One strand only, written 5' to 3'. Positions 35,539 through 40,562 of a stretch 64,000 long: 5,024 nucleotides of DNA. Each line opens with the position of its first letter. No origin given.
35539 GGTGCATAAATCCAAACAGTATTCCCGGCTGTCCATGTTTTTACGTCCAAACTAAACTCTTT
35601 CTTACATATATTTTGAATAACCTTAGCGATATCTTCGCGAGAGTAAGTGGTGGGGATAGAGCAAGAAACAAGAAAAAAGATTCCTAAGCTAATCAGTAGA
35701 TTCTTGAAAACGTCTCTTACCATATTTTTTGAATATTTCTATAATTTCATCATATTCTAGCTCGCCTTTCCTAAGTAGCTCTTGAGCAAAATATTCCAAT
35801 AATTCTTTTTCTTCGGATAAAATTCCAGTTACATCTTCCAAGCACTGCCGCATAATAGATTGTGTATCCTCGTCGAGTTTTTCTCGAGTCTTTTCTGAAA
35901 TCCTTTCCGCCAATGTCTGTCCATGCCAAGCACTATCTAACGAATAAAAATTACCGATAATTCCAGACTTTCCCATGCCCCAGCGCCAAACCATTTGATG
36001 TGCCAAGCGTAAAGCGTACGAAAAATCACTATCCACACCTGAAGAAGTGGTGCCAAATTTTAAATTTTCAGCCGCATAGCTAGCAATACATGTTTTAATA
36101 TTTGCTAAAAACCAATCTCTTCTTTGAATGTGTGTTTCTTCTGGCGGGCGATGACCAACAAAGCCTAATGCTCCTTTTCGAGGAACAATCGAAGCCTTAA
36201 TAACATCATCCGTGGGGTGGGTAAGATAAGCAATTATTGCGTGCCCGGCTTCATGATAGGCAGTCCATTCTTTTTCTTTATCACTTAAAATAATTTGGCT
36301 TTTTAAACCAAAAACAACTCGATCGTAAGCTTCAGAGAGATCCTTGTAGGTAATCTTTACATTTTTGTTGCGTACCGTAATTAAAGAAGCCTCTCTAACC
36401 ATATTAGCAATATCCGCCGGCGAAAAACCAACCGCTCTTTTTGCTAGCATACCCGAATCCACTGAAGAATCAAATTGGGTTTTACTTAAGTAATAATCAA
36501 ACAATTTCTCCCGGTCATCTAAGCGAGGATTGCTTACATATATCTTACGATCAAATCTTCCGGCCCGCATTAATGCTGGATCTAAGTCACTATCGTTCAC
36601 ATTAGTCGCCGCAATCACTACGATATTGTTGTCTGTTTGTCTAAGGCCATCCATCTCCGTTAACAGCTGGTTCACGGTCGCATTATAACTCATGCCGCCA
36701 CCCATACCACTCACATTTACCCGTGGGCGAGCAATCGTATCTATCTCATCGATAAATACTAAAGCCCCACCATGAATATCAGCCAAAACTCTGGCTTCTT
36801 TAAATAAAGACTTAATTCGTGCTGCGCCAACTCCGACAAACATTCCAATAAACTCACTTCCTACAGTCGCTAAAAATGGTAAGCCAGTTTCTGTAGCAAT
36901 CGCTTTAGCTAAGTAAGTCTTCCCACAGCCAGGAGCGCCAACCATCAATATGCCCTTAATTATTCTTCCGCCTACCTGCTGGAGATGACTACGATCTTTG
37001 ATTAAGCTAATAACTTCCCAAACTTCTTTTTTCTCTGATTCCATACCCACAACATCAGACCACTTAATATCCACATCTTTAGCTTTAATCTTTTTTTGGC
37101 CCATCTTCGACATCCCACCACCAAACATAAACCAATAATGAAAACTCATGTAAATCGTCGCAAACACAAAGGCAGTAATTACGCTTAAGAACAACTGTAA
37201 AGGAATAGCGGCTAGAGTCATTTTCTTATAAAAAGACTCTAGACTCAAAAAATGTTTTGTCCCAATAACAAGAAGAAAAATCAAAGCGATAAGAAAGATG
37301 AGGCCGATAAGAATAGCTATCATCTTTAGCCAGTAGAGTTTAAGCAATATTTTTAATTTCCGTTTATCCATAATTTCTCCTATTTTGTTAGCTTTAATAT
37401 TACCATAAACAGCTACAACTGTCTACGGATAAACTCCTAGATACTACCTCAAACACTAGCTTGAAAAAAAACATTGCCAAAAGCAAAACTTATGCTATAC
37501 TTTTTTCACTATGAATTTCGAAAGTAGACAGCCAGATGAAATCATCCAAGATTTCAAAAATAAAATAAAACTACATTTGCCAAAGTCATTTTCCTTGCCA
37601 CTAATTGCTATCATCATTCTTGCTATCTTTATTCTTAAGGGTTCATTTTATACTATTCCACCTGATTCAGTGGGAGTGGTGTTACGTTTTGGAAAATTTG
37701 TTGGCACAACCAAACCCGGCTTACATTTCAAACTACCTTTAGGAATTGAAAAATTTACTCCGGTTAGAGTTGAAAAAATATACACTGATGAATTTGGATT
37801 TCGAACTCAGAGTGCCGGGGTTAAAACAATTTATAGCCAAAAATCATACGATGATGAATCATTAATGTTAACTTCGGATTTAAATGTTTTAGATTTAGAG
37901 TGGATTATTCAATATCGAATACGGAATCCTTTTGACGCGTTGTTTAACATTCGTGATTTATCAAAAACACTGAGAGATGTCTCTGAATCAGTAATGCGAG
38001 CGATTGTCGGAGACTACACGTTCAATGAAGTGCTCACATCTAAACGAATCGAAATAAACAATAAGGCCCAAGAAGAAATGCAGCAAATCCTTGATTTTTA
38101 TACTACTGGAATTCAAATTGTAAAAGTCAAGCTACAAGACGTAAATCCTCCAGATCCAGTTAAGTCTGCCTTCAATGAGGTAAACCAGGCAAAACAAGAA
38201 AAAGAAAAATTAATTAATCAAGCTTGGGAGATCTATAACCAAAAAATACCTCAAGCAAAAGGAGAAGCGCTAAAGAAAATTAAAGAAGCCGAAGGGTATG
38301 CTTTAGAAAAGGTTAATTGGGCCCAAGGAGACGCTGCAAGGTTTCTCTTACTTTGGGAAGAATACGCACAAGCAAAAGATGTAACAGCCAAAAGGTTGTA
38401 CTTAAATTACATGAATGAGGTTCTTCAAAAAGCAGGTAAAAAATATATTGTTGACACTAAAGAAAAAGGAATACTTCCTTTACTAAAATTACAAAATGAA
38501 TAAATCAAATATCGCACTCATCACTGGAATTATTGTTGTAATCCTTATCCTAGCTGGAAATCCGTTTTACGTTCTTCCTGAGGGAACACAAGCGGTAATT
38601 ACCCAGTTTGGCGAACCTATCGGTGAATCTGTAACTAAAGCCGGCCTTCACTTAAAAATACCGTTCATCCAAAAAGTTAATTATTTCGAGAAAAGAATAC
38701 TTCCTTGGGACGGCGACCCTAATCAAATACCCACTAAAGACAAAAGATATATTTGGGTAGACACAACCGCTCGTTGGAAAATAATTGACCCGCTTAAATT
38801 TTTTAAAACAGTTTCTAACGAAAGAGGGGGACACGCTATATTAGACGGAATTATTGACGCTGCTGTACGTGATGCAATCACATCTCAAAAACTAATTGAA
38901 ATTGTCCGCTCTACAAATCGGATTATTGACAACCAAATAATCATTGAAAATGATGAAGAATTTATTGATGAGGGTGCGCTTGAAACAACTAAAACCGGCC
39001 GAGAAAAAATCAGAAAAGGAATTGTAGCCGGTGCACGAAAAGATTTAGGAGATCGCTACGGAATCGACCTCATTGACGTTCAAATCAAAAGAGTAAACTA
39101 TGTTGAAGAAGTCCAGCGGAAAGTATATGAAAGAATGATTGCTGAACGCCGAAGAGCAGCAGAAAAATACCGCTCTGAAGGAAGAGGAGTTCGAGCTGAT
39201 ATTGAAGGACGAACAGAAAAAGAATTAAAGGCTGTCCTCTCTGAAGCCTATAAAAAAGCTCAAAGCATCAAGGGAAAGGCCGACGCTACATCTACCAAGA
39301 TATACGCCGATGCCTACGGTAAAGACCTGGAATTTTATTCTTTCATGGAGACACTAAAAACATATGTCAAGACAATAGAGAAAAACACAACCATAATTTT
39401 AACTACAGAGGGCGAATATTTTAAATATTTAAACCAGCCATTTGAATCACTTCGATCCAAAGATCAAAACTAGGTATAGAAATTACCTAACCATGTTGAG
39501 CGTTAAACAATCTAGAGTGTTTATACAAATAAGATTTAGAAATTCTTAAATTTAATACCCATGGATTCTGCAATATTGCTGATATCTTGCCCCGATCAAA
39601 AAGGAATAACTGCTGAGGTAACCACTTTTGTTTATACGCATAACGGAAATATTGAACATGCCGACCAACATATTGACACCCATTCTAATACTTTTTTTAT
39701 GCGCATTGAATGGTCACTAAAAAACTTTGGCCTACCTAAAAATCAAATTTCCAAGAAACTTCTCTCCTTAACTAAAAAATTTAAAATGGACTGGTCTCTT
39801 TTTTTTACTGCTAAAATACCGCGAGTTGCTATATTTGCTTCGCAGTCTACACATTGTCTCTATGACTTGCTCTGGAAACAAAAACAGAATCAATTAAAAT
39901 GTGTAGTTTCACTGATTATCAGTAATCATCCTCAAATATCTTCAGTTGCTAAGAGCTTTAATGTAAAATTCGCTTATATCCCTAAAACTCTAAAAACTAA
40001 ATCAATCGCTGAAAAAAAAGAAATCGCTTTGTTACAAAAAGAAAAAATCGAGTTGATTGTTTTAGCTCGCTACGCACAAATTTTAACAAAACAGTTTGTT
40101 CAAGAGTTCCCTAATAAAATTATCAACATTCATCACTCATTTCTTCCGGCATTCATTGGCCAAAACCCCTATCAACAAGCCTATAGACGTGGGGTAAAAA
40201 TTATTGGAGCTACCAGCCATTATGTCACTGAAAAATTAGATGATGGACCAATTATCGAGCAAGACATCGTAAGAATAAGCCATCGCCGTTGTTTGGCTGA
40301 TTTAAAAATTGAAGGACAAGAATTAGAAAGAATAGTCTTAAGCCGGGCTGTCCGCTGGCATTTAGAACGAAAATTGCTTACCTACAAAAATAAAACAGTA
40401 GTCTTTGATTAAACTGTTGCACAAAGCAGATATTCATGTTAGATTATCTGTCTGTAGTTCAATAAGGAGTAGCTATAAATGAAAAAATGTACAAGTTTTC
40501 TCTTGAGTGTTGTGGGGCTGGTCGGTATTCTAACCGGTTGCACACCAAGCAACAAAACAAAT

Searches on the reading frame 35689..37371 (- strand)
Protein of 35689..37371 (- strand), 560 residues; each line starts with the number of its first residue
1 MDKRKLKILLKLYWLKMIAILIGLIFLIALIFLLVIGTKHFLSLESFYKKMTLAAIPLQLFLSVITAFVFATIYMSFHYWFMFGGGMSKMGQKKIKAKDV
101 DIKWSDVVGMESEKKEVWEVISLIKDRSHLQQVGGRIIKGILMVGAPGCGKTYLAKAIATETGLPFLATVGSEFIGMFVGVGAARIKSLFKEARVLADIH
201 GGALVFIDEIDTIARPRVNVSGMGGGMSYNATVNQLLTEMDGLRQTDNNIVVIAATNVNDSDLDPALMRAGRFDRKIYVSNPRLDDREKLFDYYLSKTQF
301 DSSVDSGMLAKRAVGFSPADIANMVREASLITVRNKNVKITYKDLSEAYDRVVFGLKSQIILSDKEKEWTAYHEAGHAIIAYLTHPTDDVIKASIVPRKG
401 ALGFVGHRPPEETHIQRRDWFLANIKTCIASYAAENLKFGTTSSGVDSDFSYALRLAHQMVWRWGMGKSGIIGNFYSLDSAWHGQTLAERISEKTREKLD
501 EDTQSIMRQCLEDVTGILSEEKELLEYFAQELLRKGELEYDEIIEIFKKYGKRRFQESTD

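Call 29: search_protein_families(library=pfam, proteins=[window:35689-37371:-], max_evalue=0.01)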
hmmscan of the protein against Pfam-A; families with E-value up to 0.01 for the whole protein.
window:35689-37371:- (560 aa): 9 families
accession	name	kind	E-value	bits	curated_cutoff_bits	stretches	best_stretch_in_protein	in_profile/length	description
PF01434.24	Peptidase_M41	-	2.3e-40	138.9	29.9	1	361-546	2-191/191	Peptidase family M41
PF00004.35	AAA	-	1.7e-34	119.6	21.2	1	141-280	1-130/131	ATPase family associated with various cellular activities (AAA)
PF17862.7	AAA_lid_3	-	8.1e-08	32.1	27.2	1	304-346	2-44/45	AAA+ lid domain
PF07728.20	AAA_5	-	1e-05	26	22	1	141-268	2-136/139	AAA domain (dynein-related subfamily)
PF06068.19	TIP49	-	0.00014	21.6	23.8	1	106-174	25-88/347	TIP49 P-loop domain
PF05496.18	RuvB_N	-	0.00024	21.3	27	1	137-215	32-98/159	Holliday junction DNA helicase RuvB P-loop domain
PF13207.12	AAA_17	-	0.0014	19.3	27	1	144-192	1-48/136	AAA domain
PF13521.12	AAA_28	-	0.0032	18.1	27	1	141-175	2-36/164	AAA domain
PF13671.12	AAA_33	-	0.0048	17.6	27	0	141-167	2-25/143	AAA domain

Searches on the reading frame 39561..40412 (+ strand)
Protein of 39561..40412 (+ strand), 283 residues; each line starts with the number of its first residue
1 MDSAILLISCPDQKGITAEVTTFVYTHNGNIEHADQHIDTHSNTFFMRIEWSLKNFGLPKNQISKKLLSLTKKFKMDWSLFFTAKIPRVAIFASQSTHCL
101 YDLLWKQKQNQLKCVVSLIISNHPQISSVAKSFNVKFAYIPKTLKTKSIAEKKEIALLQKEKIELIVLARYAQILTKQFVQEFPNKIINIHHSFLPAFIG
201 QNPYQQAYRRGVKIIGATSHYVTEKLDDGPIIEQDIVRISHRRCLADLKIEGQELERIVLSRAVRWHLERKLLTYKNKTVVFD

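Call 29: search_protein_families(library=pfam, proteins=[window:39561-40412:+], max_evalue=0.01)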
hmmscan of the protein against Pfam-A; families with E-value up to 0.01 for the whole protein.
window:39561-40412:+ (283 aa): 2 families
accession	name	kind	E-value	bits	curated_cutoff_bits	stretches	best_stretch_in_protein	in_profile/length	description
PF00551.24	Formyl_trans_N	-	2e-41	142.1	26.1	1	88-264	2-181/181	Formyl transferase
PF01842.31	ACT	-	3.4e-08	33.5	27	1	5-47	2-45/66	ACT domain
